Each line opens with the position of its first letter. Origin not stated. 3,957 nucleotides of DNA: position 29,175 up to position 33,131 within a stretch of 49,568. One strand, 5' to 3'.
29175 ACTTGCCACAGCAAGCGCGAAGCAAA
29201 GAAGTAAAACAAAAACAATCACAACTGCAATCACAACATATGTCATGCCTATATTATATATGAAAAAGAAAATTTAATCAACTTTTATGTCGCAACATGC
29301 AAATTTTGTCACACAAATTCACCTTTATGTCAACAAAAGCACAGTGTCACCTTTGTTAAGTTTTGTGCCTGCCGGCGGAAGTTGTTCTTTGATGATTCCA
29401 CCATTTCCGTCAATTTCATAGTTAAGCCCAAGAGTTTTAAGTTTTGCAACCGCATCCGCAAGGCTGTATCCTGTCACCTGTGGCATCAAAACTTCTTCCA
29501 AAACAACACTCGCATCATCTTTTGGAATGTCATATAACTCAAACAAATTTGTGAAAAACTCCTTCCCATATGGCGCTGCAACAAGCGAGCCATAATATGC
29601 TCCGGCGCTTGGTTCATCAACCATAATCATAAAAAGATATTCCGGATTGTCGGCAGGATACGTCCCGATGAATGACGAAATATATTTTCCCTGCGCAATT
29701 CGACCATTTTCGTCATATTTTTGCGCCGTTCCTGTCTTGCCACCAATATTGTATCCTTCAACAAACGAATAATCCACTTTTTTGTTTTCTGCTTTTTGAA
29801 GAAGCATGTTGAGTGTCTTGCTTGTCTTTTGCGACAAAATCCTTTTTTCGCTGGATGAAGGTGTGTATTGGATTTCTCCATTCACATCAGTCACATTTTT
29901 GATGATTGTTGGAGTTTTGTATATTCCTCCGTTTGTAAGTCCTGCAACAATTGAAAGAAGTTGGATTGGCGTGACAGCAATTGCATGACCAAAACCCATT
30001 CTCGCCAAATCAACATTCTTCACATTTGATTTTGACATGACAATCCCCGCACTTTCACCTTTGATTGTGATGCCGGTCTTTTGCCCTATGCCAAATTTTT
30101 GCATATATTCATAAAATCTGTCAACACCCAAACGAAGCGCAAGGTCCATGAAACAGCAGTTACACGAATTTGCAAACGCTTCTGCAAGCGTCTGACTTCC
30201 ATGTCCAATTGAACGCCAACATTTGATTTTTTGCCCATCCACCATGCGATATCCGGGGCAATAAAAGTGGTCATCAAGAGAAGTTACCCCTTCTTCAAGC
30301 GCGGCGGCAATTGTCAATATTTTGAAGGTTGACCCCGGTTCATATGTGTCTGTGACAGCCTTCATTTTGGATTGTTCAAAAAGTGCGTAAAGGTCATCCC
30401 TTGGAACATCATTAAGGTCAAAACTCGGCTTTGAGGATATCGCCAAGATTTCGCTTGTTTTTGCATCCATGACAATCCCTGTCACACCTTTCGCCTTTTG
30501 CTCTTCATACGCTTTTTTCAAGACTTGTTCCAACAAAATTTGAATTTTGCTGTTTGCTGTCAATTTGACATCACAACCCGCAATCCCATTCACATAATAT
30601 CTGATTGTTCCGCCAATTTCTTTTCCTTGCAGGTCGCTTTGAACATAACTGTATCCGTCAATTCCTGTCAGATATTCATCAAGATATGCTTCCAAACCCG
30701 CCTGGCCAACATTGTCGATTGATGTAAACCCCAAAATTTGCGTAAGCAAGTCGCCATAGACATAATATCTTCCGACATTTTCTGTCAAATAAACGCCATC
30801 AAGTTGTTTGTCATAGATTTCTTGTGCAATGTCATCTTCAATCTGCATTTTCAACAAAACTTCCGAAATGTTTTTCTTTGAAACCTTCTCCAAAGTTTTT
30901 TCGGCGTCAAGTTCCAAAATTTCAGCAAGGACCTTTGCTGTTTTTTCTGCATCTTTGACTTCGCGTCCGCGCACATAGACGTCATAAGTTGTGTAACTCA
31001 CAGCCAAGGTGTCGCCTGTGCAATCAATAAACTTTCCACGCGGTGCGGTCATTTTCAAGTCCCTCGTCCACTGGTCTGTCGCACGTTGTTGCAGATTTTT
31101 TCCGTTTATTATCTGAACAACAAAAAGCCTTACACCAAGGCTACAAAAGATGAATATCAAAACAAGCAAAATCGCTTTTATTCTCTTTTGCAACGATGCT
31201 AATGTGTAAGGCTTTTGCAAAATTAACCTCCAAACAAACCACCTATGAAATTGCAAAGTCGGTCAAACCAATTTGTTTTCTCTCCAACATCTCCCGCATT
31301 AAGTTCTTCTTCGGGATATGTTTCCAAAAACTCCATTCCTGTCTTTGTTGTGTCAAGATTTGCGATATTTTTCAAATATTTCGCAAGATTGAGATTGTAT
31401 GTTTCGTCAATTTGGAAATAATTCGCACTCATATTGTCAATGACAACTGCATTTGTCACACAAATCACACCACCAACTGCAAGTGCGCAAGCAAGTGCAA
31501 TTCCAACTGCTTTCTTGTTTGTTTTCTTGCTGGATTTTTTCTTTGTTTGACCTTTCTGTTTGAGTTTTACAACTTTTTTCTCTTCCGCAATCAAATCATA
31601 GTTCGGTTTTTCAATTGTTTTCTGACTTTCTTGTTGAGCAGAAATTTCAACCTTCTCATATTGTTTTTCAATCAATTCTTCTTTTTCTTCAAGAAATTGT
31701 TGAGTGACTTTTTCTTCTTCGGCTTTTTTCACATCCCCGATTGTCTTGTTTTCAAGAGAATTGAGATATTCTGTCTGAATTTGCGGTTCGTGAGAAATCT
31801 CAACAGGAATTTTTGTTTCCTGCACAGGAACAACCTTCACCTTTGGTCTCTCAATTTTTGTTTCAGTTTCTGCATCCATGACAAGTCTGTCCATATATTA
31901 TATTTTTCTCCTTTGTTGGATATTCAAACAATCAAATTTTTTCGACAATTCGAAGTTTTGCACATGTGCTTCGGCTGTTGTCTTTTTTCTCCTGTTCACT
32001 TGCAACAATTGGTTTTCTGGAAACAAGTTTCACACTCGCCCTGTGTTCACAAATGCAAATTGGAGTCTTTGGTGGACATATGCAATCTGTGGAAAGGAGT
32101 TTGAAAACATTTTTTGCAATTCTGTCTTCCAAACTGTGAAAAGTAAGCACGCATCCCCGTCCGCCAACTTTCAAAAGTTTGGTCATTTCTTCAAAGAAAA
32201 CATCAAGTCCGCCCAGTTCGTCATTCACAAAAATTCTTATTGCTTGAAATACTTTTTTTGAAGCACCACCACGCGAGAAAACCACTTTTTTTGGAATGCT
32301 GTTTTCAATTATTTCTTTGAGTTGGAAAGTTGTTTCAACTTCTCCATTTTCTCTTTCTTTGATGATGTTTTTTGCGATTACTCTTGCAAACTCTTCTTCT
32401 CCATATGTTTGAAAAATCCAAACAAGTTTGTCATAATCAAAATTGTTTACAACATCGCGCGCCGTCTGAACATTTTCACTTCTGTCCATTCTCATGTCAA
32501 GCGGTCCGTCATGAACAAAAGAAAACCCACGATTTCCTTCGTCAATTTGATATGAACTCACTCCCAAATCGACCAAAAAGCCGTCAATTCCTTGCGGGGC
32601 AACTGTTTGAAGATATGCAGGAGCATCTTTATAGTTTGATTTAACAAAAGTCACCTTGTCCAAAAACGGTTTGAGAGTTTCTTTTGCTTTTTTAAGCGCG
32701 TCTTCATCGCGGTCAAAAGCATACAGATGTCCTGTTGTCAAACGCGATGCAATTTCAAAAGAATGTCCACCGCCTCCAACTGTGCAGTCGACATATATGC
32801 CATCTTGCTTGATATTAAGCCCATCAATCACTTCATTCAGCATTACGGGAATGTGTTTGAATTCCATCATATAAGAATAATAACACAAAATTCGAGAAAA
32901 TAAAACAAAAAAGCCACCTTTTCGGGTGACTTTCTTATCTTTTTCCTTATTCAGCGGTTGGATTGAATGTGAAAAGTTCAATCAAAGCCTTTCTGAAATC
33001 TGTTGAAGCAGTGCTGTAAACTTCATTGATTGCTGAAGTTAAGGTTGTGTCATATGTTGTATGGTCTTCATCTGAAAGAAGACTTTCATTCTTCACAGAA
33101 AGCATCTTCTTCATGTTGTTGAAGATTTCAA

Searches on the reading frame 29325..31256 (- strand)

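Call 6: search_protein_families(library=pfam, proteins=[window:29325-31256:-], max_evalue=0.001)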
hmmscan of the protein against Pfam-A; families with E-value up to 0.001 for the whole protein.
window:29325-31256:- (643 aa): 3 families
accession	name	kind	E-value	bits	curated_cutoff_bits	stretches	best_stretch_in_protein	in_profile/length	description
PF00905.27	Transpeptidase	-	1.1e-76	258.3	22.1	1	260-567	3-297/299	Penicillin binding protein transpeptidase domain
PF03717.20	PBP_dimer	-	2.1e-21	77.6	24.4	1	70-215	3-177/180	Penicillin-binding Protein dimerisation domain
PF03793.24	PASTA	-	1.3e-12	47.9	23.2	1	589-642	1-61/64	PASTA domain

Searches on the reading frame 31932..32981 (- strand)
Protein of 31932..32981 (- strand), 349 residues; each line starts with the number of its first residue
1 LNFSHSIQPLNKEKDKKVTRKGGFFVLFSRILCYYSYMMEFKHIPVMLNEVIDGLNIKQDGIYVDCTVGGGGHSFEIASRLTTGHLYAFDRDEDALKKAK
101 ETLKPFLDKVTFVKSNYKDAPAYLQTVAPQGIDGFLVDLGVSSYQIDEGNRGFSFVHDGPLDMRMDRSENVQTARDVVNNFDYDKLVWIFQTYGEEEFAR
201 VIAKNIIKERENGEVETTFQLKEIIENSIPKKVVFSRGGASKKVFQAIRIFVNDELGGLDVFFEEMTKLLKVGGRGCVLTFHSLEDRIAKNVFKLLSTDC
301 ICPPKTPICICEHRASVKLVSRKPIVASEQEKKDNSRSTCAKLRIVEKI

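Call 6: search_protein_families(library=pfam, proteins=[window:31932-32981:-], max_evalue=0.001)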
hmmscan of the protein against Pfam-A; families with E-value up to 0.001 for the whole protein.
window:31932-32981:- (349 aa): 3 families
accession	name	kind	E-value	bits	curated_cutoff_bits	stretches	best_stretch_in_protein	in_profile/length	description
PF01795.25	Methyltransf_5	-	2.5e-112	375.8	27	1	40-349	1-309/309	MraW methylase family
PF13847.12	Methyltransf_31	-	9.5e-08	32.3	27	1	60-121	4-67/145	Methyltransferase domain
PF13649.12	Methyltransf_25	-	0.00045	21.3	27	0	65-122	3-60/97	Methyltransferase domain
